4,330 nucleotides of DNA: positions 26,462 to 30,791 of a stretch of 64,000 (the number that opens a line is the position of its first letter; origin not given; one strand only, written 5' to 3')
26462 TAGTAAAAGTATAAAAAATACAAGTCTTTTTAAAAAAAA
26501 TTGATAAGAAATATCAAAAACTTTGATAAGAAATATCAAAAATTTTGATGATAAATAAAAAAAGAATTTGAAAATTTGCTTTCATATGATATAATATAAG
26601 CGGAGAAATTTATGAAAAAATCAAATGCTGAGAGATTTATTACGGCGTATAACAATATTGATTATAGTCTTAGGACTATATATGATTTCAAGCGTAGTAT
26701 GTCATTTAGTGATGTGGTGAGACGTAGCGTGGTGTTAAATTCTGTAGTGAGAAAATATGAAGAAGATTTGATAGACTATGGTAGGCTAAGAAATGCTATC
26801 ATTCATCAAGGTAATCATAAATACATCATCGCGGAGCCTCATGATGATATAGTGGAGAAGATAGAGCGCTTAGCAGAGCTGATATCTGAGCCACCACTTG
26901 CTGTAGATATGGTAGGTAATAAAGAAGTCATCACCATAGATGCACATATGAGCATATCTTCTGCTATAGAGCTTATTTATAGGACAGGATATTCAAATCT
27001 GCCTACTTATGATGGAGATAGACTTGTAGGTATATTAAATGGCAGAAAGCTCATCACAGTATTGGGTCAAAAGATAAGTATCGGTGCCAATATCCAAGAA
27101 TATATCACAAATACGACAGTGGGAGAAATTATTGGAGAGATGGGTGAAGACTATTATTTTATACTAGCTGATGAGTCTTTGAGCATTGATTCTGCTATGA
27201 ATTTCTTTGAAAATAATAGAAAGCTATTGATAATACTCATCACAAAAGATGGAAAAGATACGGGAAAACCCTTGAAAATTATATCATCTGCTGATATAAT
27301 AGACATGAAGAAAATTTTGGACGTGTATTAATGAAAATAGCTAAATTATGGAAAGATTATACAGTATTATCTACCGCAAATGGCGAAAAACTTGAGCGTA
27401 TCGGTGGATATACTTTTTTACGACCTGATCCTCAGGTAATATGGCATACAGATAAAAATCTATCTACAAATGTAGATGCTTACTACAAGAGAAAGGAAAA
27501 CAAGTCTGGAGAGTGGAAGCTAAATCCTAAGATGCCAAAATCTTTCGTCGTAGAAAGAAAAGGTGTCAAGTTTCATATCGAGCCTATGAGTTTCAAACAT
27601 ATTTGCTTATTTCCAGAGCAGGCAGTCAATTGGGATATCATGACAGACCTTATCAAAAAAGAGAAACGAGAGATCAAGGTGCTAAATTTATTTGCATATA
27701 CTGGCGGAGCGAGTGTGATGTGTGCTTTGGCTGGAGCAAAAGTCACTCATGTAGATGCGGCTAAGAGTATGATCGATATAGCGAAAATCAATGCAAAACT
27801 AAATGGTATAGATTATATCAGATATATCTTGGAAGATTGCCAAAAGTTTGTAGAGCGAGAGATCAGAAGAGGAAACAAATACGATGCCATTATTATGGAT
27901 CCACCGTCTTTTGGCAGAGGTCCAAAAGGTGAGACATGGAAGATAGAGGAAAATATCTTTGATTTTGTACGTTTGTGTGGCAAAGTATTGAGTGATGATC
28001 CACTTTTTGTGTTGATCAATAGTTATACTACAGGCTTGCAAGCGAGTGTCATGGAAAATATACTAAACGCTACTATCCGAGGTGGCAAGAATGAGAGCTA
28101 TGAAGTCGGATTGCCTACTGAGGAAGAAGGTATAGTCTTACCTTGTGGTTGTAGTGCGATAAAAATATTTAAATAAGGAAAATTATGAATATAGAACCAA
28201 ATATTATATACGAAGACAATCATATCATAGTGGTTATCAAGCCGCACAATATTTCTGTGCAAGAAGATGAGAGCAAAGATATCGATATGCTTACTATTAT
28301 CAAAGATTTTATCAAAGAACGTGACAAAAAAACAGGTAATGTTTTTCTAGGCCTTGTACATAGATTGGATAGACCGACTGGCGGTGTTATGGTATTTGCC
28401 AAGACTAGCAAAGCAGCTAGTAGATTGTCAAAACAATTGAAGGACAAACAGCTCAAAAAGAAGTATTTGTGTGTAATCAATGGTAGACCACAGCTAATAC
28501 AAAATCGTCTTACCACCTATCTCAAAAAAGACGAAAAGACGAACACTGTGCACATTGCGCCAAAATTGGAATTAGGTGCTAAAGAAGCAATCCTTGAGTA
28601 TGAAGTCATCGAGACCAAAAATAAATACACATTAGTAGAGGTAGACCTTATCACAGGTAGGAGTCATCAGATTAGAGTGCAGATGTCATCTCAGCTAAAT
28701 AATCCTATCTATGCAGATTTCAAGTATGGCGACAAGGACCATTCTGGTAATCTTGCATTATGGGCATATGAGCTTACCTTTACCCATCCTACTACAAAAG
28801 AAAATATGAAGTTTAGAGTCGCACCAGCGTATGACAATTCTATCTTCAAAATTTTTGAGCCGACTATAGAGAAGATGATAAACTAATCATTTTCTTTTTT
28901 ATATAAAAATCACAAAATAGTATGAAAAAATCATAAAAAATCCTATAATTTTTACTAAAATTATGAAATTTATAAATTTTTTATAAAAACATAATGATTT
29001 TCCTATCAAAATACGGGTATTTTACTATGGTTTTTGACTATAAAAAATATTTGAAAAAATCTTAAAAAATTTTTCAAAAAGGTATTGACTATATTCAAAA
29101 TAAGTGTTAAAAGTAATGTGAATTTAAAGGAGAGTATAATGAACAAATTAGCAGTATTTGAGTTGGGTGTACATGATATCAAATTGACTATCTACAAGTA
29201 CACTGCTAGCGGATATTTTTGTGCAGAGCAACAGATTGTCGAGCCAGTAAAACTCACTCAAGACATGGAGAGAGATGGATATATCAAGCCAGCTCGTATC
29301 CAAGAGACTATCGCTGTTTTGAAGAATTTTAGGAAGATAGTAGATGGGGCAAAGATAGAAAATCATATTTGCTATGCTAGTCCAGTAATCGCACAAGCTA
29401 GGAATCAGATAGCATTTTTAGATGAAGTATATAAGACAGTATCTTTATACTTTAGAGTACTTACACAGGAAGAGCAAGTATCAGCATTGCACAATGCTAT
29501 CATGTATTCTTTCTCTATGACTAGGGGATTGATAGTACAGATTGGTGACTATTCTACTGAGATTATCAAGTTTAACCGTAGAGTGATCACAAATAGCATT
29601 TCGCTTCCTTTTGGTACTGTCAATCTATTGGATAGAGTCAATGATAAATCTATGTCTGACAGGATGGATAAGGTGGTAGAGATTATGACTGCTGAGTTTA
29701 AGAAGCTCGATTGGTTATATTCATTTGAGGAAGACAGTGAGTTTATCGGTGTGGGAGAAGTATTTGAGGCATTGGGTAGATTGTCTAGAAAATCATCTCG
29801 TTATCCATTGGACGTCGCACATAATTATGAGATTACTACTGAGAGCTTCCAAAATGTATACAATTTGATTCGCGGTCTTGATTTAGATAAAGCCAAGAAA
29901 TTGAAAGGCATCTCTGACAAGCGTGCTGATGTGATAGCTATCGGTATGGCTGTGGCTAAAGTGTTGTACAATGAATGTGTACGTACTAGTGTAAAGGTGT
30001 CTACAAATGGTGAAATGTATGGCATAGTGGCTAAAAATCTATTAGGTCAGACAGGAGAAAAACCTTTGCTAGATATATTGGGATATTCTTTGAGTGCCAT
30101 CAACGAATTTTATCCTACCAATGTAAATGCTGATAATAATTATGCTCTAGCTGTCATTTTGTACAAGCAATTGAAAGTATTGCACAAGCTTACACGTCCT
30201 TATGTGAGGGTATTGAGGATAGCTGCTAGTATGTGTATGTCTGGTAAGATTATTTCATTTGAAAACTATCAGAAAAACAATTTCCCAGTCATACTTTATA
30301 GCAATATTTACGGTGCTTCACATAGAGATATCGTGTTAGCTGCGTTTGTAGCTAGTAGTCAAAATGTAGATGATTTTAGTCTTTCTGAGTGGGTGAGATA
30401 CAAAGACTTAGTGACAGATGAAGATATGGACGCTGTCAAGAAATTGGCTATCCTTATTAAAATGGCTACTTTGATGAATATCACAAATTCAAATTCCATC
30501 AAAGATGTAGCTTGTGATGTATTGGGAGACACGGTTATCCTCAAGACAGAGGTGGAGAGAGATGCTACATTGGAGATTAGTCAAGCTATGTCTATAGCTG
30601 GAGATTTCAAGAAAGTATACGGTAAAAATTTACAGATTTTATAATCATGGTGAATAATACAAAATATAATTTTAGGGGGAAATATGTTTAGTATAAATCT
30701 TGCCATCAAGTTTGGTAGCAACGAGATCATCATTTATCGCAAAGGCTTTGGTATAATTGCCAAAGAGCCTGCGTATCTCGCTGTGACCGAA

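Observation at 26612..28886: Operon coupling a HEPN-like/CBS fusion protein to an RNA methyltransferase and a pseudouridine synthase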

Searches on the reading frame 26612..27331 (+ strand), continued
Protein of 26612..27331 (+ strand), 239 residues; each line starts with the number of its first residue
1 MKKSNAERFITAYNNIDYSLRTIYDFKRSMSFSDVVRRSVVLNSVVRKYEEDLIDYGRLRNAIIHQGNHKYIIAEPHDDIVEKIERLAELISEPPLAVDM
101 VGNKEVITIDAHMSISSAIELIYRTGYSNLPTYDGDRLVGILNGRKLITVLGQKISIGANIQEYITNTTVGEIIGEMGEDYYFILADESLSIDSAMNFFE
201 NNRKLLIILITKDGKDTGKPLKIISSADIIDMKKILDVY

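Call 94: fold_search(model_id=the predicted structure, library=pdb)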
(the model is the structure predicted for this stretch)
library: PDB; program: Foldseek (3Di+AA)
matches with E <= 10: 535; with E <= 0.001: 252
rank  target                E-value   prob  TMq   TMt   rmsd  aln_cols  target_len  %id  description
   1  1y5h_B                2.2e-07  1.00  0.40  0.70   3.8       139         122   21  Crystal structure of truncated Se-Met Hypoxic Response Protein I (HRPI) (released 2005-11-15)
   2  1xkf_B                2.9e-07  1.00  0.40  0.71   3.8       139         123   20  Crystal structure of Hypoxic Response Protein I (HRPI) with two coordinated zinc ions (released 2005-10-11)
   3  1y5h_A                6.6e-07  1.00  0.40  0.70   3.8       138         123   21  Crystal structure of truncated Se-Met Hypoxic Response Protein I (HRPI) (released 2005-11-15)
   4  2ef7_A                1.1e-06  1.00  0.38  0.65   6.4       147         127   18  Crystal structure of ST2348, a hypothetical protein with CBS domains from Sulfolobus tokodaii strain7 (released 2007-08-21)
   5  2p9m_D                1.2e-06  1.00  0.40  0.67   3.9       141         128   23  Crystal structure of conserved hypothetical protein MJ0922 from Methanocaldococcus jannaschii DSM 2661 (released 2007-07-03)
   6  3kpb_A                1.4e-06  1.00  0.37  0.68   5.3       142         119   19  Crystal Structure of the CBS domain pair of protein MJ0100 in complex with 5 -methylthioadenosine and S-adenosyl-L-met (released 2010-01-12)
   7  2p9m_C                1.9e-06  1.00  0.41  0.69   3.7       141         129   24  Crystal structure of conserved hypothetical protein MJ0922 from Methanocaldococcus jannaschii DSM 2661 (released 2007-07-03)
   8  7m1u_B                3.1e-06  1.00  0.42  0.34  16.4       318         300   13  Crystal structure of an archaeal CNNM, MtCorB, R235L mutant with C-terminal deletion (released 2021-06-16)
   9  2p9m_A                3.3e-06  1.00  0.42  0.73   3.2       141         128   23  Crystal structure of conserved hypothetical protein MJ0922 from Methanocaldococcus jannaschii DSM 2661 (released 2007-07-03)
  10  5g5r_A                3.3e-06  1.00  0.39  0.70   3.2       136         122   24  CBS domain tandem of site-2 protease from Archaeoglobus fulgidus in complex with llama Nanobody - apo form (released 2017-05-24)
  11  3lfz                  3.5e-06  1.00  0.48  0.42   3.2       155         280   20  Crystal Structure of Protein MJ1225 from Methanocaldococcus jannaschii, a putative archaeal homolog of g-AMPK. (released 2010-04-21)
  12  5g5x_A                3.5e-06  1.00  0.39  0.71   3.6       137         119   23  CBS domain tandem of site-2 protease from Archaeoglobus fulgidus in complex with llama Nanobody - nucleotide-bound for (released 2017-05-24)
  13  7m1u_A                3.5e-06  1.00  0.41  0.33  19.6       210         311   17  Crystal structure of an archaeal CNNM, MtCorB, R235L mutant with C-terminal deletion (released 2021-06-16)
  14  4gqy_D                3.7e-06  1.00  0.41  0.67   4.6       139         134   14  Crystal structure of CBSX2 in complex with AMP (released 2013-07-24)
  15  4gqy_B                4.4e-06  1.00  0.41  0.67   4.3       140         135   16  Crystal structure of CBSX2 in complex with AMP (released 2013-07-24)
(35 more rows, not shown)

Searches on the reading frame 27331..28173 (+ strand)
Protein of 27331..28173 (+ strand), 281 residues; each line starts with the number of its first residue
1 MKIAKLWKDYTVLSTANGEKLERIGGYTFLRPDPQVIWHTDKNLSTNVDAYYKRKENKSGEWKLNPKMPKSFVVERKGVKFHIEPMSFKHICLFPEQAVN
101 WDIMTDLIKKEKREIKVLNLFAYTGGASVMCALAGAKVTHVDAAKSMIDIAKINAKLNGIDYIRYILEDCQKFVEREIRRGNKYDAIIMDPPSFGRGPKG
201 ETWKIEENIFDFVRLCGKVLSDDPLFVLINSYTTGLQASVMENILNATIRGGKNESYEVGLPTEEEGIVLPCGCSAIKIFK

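Call 3: search_protein_families(library=pfam, proteins=[window:27331-28173:+], max_evalue=1)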
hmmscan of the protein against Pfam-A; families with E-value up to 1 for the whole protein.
window:27331-28173:+ (281 aa): 11 families
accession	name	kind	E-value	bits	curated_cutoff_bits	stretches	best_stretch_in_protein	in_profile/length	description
PF10672.15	Methyltrans_SAM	-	4.5e-15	56.1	27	1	55-198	70-210/286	S-adenosylmethionine-dependent methyltransferase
PF09445.16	Methyltransf_15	-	5.1e-05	23.4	22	1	117-196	4-84/165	RNA cap guanine-N2 methyltransferase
PF03602.21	Cons_hypoth95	-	0.0001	22.5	24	1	107-192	35-122/182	Conserved hypothetical protein 95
PF13649.12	Methyltransf_25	-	0.00079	20.5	27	1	118-189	2-70/97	Methyltransferase domain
PF05175.20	MTS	-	0.0011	19.1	23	1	111-197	30-111/170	Methyltransferase small domain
PF13847.12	Methyltransf_31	-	0.0011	19.1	27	1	114-190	4-81/145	Methyltransferase domain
PF08241.18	Methyltransf_11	-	0.0088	17.1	21.2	1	125-172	6-53/95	Methyltransferase domain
PF05958.17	tRNA_U5-meth_tr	-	0.022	14.2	23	1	95-168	182-256/357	tRNA (Uracil-5-)-methyltransferase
PF13614.12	AAA_31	-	0.043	14.2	27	1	108-193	50-128/177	AAA domain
PF14489.11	QueF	-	0.05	14.3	27.3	1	68-132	11-73/81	QueF-like protein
PF01170.24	UPF0020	-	0.14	12.2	22.3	1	136-192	77-130/197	RMKL-like, methyltransferase domain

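Call 4: search_protein_families(library=ncbifam, proteins=[window:27331-28173:+], max_evalue=1)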
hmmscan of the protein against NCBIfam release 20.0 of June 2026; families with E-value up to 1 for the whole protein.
window:27331-28173:+ (281 aa): 29 families (the best 25 are shown)
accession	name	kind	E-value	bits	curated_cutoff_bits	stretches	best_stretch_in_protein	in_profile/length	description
NF008748.0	PRK11783.1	equivalog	4.8e-21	74.7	466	1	63-233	495-662/704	bifunctional 23S rRNA (guanine(2069)-N(7))-methyltransferase RlmK/23S rRNA (guanine(2445)-N(2))-methyltransferase RlmL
NF053718.1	23SC1962Mtase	equivalog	4.1e-14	52.1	575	1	65-197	167-294/383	23S rRNA (cytosine(1962)-C(5))-methyltransferase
NF011707.0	PRK15128.1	equivalog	1.1e-13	50.9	712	1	112-194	219-304/396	23S rRNA (cytosine(1962)-C(5))-methyltransferase RlmI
TIGR00479.1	rumA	equivalog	2.3e-10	39.9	183.55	1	77-195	259-375/432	23S rRNA (uracil(1939)-C(5))-methyltransferase RlmD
NF033380.1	Rlm_2499C5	equivalog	2.5e-09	36.4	650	1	43-196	154-303/391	23S rRNA (cytosine(2499)-C(5))-methyltransferase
NF009639.0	PRK13168.1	equivalog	7.4e-09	35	458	1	48-195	235-382/446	23S rRNA (uracil(1939)-C(5))-methyltransferase RlmD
NF011529.0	PRK14968.1-3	equivalog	7.4e-08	32.1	162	1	110-194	32-109/198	putative methyltransferase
NF046099.1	RSP_2647_MTase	equivalog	1.6e-07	30.5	600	1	89-195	197-301/391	RSP_2647 family RNA methyltransferase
TIGR01177.1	TIGR01177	hypoth_equivalog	1.3e-06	28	316.55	1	115-227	184-291/330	TIGR01177 family methyltransferase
NF002910.0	PRK03522.2-3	equivalog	3.9e-06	26.1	558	1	71-199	194-324/383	23S rRNA (uracil(747)-C(5))-methyltransferase RlmC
TIGR01983.1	UbiG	equivalog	4.6e-06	26.1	102.95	1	110-189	46-122/228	bifunctional 2-polyprenyl-6-hydroxyphenol methylase/3-demethylubiquinol 3-O-methyltransferase UbiG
TIGR02085.1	meth_trns_rumB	equivalog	2.2e-05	23.6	429.5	1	95-197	215-314/374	23S rRNA (uracil(747)-C(5))-methyltransferase RlmC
TIGR00536.1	hemK_fam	subfamily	7.3e-05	22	115.5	1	106-192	108-191/286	HemK family protein methyltransferase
NF002909.0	PRK03522.2-1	equivalog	9.1e-05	21.8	553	1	77-204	198-320/374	23S rRNA (uracil(747)-C(5))-methyltransferase RlmC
NF043040.1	corrin_prot_MT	hypoth_equivalog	0.00015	21.3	180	1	111-188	38-115/216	corrinoid protein-associated methyltransferase CpaM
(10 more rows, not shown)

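Call 5: search_protein_families(library=padloc, proteins=[window:27331-28173:+], max_evalue=1)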
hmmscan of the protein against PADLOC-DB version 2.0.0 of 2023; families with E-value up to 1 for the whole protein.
window:27331-28173:+ (281 aa): 3 families
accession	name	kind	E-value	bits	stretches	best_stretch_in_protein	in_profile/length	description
PDLC04134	mad2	-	8.8e-19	65.7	1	103-230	282-396/492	mads_2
PDLC02386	pAgo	-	0.0067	12.9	1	26-97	185-256/697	-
PDLC00027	DruM2|DruM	-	0.012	13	1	104-147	1-44/361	DNA cytosine methylase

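Call 83: search_solved_structures(query=window:27331-28173:+, max_evalue=0.00001)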
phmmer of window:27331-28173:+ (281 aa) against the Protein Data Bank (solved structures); distinct sequences matched with E-value up to 0.00001: 8.
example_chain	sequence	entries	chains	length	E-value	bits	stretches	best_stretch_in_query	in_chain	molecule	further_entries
2igt_A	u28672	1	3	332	1e-49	172.7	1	9-253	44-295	SAM dependent methyltransferase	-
3vse_A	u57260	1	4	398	3.1e-13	53.1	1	112-231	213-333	Putative uncharacterized protein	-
2as0_A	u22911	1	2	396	6.2e-13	52.1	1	115-199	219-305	hypothetical protein PH1915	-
3c0k_A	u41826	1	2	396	3e-12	49.8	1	114-221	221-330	UPF0064 protein yccW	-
2b78_A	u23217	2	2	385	1.4e-11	47.6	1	67-229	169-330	hypothetical protein SMU.776 | Putative uncharacterized protein SMU.776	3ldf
1wxw_A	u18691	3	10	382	3.3e-10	43.1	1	113-200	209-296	hypothetical protein TTHA1280 | putative SAM-dependent RNA methyltransferase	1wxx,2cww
3v8v_A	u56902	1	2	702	1.9e-08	37.4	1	116-200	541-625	Ribosomal RNA large subunit methyltransferase L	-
3v97_A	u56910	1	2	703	1.9e-08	37.4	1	116-200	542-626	Ribosomal RNA large subunit methyltransferase L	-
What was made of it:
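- On RlmI/RlmK-type rRNA methyltransferase (gene 2): The closest solved chain, 2igt, is uncharacterised (call 83).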

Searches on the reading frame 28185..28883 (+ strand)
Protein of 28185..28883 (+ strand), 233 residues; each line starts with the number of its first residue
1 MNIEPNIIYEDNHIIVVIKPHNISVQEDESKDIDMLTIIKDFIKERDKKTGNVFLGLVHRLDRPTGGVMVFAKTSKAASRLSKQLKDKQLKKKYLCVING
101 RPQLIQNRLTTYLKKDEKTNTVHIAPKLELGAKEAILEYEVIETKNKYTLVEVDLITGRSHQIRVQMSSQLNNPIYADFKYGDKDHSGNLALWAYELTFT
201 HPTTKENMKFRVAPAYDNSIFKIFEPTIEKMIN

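Call 3: search_protein_families(library=pfam, proteins=[window:28185-28883:+], max_evalue=1)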
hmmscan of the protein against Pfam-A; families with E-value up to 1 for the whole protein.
window:28185-28883:+ (233 aa): 1 family
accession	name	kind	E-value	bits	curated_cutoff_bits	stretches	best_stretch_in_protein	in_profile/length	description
PF00849.27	PseudoU_synth_2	-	4e-32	112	26.8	1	13-169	1-152/152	RNA pseudouridylate synthase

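Call 4: search_protein_families(library=ncbifam, proteins=[window:28185-28883:+], max_evalue=1)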
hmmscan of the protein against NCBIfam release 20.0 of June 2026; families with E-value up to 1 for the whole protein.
window:28185-28883:+ (233 aa): 8 families
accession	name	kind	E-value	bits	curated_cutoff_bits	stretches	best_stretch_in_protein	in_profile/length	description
TIGR00005.1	rluA_subfam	subfamily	1.8e-50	171.9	192.7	1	4-211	72-283/298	RluA family pseudouridine synthase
NF008249.0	PRK11025.1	equivalog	1.8e-29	102.6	378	1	3-212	91-300/317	23S rRNA pseudouridine(955/2504/2580) synthase RluC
NF008385.0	PRK11180.1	equivalog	1.6e-26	93.5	351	1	2-186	81-258/325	23S rRNA pseudouridine(1911/1915/1917) synthase RluD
NF008321.0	PRK11112.1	equivalog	9.5e-26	90.6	328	1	6-212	3-221/257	tRNA pseudouridine(65) synthase TruC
TIGR01621.1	RluA-like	hypoth_equivalog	5.7e-25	87.8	222.3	1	6-203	3-187/217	TIGR01621 family pseudouridine synthase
NF007543.0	PRK10158.1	equivalog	1.4e-24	87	286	1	7-213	16-216/219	bifunctional tRNA pseudouridine(32) synthase/23S rRNA pseudouridine(746) synthase RluA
TIGR00093.1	TIGR00093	subfamily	8.3e-06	25.6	109.3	1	37-174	17-134/161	pseudouridine synthase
NF001599.0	PRK00394.2-4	subfamily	0.083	12.6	307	1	17-73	97-153/185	TATA-box-binding protein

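Call 5: search_protein_families(library=padloc, proteins=[window:28185-28883:+], max_evalue=1)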
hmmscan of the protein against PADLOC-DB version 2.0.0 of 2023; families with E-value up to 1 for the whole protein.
window:28185-28883:+ (233 aa): 0 families

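Call 84: search_solved_structures(query=window:28185-28883:+, max_evalue=1e-10)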
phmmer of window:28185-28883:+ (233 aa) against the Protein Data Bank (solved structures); distinct sequences matched with E-value up to 1e-10: 9.
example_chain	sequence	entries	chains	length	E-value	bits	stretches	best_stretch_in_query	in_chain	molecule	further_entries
11wx_A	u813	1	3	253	3.7e-24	89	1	5-217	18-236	Pseudouridine synthase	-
1xpi_A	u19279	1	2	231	9.6e-21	77.8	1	7-211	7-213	Ribosomal large subunit pseudouridine synthase C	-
1v9k_A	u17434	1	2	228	1.5e-20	77.1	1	7-211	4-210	Ribosomal large subunit pseudouridine synthase C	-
2i82_A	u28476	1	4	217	9.3e-19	71.3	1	7-214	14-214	Ribosomal large subunit pseudouridine synthase A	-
1prz_A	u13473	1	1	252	2e-16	63.6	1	3-186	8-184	Ribosomal large subunit pseudouridine synthase D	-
1v9f_A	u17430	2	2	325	5.8e-16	62.2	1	3-186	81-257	Ribosomal large subunit pseudouridine synthase D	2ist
7bl5_7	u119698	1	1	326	5.8e-16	62.1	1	3-186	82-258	Ribosomal large subunit pseudouridine synthase D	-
1qyu_A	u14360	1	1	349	6.9e-16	61.9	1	3-186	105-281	Ribosomal large subunit pseudouridine synthase D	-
5uba_A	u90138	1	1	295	4.3e-13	52.8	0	130-185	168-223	RNA pseudouridylate synthase domain-containing protein 4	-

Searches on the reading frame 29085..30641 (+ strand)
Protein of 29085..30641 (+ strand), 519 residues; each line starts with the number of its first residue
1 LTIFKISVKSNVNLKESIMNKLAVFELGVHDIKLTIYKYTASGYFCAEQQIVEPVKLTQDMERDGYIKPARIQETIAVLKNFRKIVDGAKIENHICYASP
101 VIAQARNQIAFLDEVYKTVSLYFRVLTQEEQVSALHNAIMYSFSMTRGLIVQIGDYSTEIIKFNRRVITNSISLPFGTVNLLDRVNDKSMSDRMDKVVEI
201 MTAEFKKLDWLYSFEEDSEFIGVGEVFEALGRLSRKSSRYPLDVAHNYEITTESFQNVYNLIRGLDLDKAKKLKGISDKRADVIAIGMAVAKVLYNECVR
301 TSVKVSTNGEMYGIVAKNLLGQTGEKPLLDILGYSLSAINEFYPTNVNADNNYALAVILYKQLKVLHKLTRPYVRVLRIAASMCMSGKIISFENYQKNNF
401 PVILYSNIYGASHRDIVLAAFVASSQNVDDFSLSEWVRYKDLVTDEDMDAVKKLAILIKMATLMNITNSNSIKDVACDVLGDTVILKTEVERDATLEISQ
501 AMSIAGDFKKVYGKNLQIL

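Call 3: search_protein_families(library=pfam, proteins=[window:29085-30641:+], max_evalue=1)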
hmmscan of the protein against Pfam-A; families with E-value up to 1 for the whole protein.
window:29085-30641:+ (519 aa): 2 families
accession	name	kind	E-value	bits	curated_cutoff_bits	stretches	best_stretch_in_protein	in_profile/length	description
PF02541.22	Ppx-GppA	-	1.5e-27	97.2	27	1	54-314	19-281/285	Ppx/GppA phosphatase family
PF21447.3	Ppx-GppA_III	-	0.00049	20.4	27.3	1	348-489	19-157/177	Ppx/GppA phosphatase, domain III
